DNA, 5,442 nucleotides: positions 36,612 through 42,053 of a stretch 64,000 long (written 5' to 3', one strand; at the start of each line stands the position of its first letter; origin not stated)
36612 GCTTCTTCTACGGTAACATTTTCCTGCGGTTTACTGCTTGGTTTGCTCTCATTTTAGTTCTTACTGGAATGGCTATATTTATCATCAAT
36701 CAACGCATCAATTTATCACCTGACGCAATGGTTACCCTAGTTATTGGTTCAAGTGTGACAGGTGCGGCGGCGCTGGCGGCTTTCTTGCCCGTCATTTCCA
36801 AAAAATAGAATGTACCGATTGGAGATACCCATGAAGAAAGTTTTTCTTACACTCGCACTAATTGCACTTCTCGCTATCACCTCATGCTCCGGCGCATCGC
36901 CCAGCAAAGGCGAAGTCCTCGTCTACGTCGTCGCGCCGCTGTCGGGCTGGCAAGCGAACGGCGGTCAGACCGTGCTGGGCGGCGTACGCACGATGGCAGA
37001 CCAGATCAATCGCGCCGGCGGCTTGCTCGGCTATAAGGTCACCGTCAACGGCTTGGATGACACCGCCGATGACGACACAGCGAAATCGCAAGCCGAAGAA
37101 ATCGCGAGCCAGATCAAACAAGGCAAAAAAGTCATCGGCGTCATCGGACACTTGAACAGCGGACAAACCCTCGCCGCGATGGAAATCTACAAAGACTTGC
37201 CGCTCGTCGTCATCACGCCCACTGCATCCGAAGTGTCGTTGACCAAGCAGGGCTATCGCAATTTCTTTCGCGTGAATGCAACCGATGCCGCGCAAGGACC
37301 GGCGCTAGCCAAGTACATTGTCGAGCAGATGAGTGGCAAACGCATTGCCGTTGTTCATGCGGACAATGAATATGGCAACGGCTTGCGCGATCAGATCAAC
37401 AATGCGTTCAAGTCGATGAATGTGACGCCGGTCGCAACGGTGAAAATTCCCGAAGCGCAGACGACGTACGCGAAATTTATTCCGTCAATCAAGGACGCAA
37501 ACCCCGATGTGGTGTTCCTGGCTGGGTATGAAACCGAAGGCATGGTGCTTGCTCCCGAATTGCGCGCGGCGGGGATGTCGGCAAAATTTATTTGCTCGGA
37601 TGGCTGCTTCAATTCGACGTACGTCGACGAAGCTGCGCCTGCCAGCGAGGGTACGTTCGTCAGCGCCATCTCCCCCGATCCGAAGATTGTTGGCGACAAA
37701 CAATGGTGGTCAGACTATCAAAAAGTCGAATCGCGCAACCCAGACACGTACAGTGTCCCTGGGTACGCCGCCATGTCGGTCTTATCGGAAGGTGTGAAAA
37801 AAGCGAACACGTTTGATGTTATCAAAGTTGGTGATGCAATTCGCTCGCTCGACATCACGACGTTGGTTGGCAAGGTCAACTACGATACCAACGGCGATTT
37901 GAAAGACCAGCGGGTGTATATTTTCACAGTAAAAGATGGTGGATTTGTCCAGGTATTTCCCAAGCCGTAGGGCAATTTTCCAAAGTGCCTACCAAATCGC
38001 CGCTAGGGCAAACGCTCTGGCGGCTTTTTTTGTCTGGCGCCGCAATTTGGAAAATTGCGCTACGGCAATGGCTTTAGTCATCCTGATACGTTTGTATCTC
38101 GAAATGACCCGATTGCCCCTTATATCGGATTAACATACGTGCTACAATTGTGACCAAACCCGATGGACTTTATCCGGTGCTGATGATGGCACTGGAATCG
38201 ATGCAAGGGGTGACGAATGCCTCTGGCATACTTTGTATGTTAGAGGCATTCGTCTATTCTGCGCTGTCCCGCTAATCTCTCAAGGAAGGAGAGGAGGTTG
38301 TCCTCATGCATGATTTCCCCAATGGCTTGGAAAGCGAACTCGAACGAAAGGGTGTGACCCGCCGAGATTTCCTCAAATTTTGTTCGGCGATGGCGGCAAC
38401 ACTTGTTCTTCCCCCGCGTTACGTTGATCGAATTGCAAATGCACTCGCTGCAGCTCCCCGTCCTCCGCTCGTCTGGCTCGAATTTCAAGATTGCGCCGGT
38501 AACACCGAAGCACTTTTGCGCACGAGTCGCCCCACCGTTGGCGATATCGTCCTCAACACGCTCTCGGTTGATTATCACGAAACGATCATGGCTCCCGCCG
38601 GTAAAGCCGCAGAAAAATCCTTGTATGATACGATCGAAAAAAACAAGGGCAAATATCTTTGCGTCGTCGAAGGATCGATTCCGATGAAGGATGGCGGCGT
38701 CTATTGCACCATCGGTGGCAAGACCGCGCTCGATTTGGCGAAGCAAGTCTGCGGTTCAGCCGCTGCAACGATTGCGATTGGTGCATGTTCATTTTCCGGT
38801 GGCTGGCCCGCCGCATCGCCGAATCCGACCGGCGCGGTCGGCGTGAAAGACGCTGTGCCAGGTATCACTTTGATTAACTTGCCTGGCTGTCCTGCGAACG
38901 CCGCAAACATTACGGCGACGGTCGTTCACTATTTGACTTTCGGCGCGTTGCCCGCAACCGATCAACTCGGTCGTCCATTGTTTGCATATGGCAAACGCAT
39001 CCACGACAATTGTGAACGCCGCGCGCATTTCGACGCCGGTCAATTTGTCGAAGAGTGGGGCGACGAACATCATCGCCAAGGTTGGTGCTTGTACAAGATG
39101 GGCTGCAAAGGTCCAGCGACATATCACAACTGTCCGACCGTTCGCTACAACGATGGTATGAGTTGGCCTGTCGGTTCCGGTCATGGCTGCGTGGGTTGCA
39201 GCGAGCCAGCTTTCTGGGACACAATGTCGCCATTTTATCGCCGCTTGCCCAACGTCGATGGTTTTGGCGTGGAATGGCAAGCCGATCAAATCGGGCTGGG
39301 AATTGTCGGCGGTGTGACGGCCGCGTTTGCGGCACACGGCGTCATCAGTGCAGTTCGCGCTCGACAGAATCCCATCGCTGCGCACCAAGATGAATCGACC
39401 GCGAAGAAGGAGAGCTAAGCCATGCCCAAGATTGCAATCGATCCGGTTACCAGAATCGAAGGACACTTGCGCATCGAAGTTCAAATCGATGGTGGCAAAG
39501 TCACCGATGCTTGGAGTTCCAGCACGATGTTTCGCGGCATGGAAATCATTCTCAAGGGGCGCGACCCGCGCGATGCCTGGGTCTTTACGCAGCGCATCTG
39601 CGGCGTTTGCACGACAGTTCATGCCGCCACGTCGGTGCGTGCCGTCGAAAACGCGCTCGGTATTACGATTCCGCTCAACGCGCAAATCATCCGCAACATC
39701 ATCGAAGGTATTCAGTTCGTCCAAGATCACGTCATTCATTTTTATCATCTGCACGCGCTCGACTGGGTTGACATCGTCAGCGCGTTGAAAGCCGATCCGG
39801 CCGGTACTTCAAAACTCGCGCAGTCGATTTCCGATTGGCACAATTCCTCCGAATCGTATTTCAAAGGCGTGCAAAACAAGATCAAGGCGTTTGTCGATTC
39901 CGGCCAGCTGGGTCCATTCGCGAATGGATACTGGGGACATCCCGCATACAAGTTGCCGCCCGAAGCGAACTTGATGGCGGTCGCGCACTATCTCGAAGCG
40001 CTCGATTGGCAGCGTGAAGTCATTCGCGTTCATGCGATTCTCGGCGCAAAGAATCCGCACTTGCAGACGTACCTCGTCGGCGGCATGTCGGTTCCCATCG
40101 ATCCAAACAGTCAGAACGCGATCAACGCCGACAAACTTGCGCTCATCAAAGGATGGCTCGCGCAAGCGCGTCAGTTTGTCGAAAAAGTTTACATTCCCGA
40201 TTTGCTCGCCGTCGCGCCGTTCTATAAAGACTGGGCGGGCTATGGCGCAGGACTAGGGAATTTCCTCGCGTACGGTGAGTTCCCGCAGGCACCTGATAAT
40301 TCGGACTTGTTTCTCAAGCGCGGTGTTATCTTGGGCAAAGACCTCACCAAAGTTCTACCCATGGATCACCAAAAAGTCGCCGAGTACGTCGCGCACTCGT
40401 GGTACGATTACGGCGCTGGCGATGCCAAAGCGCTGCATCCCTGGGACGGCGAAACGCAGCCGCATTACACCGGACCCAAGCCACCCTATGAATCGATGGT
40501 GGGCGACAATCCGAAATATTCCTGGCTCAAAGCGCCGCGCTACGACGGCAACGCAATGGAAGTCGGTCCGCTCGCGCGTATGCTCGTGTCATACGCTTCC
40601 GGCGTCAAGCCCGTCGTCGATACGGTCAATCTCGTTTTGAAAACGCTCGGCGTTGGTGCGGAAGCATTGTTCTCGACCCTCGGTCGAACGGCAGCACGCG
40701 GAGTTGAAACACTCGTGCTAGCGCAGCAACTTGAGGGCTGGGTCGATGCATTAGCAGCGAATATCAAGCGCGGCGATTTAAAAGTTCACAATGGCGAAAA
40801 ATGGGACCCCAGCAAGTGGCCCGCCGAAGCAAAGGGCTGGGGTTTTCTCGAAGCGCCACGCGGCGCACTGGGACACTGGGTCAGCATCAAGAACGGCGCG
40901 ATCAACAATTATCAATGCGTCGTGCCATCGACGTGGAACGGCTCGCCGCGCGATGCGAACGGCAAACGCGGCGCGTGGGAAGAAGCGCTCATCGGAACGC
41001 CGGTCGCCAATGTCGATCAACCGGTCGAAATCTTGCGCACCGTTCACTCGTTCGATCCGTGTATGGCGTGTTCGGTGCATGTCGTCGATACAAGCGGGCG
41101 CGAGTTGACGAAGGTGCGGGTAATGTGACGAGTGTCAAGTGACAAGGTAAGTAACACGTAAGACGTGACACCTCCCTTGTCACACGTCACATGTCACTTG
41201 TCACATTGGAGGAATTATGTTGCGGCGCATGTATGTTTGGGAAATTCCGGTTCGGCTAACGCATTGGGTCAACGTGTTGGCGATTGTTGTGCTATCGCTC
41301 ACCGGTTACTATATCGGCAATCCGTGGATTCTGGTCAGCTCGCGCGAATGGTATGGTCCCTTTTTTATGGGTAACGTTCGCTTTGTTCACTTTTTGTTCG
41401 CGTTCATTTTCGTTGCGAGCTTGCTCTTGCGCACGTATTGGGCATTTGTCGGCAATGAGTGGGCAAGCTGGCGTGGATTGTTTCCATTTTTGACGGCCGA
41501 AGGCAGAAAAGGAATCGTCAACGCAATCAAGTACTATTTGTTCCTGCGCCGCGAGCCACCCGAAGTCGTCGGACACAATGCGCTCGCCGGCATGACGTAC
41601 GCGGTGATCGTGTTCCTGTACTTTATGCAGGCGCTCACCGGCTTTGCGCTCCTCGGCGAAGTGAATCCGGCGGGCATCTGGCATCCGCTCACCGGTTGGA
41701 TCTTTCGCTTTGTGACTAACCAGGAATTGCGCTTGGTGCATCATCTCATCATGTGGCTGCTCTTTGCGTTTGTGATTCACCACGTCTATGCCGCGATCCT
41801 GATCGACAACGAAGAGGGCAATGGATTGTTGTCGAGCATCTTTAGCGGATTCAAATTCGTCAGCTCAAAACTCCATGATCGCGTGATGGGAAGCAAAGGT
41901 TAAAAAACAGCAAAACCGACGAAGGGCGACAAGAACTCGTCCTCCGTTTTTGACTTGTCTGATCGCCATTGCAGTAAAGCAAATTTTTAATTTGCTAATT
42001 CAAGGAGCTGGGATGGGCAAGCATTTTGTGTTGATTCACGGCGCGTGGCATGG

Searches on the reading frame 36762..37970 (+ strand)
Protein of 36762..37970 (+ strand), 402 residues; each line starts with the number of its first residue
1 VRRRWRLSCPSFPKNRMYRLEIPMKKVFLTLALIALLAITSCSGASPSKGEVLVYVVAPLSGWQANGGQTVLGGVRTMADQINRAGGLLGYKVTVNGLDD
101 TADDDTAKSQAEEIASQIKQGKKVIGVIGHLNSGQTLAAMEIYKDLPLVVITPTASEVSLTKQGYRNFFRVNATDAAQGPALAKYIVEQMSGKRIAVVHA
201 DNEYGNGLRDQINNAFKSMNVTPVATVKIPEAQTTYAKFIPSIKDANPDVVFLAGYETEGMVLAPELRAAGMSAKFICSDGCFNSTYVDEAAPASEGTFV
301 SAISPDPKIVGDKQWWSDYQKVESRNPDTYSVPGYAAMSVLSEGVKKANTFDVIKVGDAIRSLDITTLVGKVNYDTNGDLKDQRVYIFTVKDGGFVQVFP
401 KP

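Call 37: search_protein_families(library=pfam, proteins=[window:36762-37970:+], max_evalue=0.0001)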
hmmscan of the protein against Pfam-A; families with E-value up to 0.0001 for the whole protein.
window:36762-37970:+ (402 aa): 3 families
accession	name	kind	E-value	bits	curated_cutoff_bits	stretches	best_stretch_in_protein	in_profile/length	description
PF13458.12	Peripla_BP_6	-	6e-51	174.6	31.7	1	56-393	6-341/343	Periplasmic binding protein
PF01094.35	ANF_receptor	-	4.4e-21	75.7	25.4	1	79-391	10-351/353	Receptor family ligand binding region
PF13433.12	Peripla_BP_5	-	5.8e-12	45.8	27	1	58-399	7-345/363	Periplasmic binding protein domain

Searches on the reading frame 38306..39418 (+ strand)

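Call 37: search_protein_families(library=pfam, proteins=[window:38306-39418:+], max_evalue=0.0001)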
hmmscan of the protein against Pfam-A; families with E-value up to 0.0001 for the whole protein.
window:38306-39418:+ (370 aa): 2 families
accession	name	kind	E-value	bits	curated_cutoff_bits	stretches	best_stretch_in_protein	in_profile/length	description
PF14720.11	NiFe_hyd_SSU_C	-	3.5e-35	120.7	27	1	228-311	1-80/80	NiFe/NiFeSe hydrogenase small subunit C-terminal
PF01058.29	Oxidored_q6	-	1.1e-23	83.7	27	1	63-208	1-127/128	NADH ubiquinone oxidoreductase, 20 Kd subunit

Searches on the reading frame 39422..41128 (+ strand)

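Call 37: search_protein_families(library=pfam, proteins=[window:39422-41128:+], max_evalue=0.0001)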
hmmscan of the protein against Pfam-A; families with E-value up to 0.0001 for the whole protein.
window:39422-41128:+ (568 aa): 1 family
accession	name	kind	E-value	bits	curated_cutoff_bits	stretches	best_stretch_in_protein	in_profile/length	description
PF00374.24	NiFeSe_Hases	-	6.6e-239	794.4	25.8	1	38-553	1-508/508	Nickel-dependent hydrogenase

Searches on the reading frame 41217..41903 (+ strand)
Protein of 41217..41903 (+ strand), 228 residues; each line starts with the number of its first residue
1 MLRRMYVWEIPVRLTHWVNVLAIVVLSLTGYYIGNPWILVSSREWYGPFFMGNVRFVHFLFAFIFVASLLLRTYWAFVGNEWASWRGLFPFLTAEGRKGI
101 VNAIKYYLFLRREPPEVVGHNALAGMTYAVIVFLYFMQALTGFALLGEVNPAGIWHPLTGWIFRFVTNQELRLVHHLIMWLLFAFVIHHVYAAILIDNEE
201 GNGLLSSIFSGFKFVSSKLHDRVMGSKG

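Call 37: search_protein_families(library=pfam, proteins=[window:41217-41903:+], max_evalue=0.0001)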
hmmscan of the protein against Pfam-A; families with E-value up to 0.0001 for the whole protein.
window:41217-41903:+ (228 aa): 1 family
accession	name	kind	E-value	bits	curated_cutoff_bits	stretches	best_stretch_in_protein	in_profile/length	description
PF01292.26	Ni_hydr_CYTB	-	4.8e-29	101.8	30.1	1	7-211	1-179/179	Prokaryotic cytochrome b561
